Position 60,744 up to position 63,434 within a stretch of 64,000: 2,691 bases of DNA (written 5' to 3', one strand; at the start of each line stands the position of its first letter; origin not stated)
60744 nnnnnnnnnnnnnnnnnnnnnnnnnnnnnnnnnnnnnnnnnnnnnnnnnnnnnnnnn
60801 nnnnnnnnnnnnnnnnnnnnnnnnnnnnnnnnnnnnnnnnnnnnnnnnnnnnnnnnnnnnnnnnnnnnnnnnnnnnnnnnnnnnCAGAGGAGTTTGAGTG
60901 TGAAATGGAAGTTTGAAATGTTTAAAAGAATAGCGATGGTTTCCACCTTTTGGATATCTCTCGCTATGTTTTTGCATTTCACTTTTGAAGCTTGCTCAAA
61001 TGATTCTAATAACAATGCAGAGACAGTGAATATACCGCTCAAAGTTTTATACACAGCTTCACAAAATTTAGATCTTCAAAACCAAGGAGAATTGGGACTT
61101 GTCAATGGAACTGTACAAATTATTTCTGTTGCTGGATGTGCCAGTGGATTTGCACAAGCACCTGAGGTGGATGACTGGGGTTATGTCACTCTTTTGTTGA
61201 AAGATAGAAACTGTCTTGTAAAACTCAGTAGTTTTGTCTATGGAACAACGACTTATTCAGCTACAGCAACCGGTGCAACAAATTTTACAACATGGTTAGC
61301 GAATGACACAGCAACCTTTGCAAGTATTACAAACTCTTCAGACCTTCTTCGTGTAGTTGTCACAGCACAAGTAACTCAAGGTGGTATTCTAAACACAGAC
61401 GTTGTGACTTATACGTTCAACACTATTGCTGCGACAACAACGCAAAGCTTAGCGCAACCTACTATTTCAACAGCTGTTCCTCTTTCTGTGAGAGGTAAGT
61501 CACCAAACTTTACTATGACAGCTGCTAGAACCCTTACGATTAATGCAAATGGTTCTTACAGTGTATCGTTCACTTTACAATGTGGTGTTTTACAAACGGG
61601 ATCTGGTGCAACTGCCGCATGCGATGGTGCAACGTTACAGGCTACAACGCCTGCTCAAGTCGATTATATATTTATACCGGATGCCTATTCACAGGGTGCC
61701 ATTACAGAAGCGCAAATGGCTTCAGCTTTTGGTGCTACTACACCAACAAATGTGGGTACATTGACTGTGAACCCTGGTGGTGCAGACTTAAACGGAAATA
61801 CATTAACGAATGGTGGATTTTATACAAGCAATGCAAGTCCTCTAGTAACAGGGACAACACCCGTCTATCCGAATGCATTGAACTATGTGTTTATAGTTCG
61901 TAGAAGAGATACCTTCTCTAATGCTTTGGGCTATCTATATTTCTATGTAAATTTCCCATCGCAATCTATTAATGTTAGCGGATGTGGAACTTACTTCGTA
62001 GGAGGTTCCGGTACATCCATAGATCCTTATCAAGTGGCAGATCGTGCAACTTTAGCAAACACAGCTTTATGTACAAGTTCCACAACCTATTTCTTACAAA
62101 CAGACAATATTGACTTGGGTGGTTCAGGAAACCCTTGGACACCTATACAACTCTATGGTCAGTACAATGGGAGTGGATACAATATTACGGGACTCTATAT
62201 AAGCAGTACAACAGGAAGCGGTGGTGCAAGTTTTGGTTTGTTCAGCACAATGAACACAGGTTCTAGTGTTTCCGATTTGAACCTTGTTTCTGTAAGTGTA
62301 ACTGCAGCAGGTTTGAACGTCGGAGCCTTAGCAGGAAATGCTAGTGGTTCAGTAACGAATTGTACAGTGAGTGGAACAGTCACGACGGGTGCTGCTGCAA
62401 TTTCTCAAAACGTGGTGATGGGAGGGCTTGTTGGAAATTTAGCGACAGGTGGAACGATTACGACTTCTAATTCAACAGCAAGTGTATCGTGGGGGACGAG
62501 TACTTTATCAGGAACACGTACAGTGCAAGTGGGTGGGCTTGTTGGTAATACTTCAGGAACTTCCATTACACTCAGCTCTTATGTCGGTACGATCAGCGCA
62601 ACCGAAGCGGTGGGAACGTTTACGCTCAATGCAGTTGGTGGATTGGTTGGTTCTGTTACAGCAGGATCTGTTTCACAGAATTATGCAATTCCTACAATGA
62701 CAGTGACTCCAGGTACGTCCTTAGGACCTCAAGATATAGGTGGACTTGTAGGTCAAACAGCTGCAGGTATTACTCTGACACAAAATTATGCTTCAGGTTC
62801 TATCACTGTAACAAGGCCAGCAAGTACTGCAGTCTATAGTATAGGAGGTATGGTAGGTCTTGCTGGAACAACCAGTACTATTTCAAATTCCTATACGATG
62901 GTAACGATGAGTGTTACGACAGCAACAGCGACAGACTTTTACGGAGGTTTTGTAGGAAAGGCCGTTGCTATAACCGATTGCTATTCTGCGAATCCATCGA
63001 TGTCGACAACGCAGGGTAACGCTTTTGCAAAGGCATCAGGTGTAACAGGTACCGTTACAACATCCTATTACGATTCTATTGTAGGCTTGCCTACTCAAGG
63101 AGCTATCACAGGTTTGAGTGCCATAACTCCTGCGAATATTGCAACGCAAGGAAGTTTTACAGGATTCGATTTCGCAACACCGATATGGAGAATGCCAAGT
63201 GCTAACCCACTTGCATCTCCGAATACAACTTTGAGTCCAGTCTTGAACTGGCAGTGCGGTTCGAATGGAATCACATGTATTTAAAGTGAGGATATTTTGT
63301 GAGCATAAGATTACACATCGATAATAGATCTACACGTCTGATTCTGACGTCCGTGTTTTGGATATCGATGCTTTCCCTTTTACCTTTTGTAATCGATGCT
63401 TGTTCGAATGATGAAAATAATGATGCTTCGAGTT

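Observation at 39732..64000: Tandem array of at least ten paralogous 780-1010 aa GLUG-repeat lipoproteins filling the last 24 kb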

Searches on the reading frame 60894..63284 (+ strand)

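Call 5: search_protein_families(library=pfam, proteins=[window:60894-63284:+], max_evalue=0.01)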
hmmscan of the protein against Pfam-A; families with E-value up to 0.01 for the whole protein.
window:60894-63284:+ (796 aa): 1 family
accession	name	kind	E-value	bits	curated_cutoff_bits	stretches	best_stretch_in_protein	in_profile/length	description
PF07581.17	Glug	-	1.6e-05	25.4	20.5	1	473-497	2-28/28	The GLUG motif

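Call 6: search_protein_families(library=ncbifam, proteins=[window:60894-63284:+], max_evalue=0.01)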
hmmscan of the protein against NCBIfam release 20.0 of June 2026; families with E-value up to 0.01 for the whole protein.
window:60894-63284:+ (796 aa): 1 family
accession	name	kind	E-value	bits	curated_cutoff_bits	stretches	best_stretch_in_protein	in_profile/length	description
NF046017.1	ZmpA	exception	6.7e-07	26.9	3000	2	538-638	981-1077/2052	zinc metalloprotease A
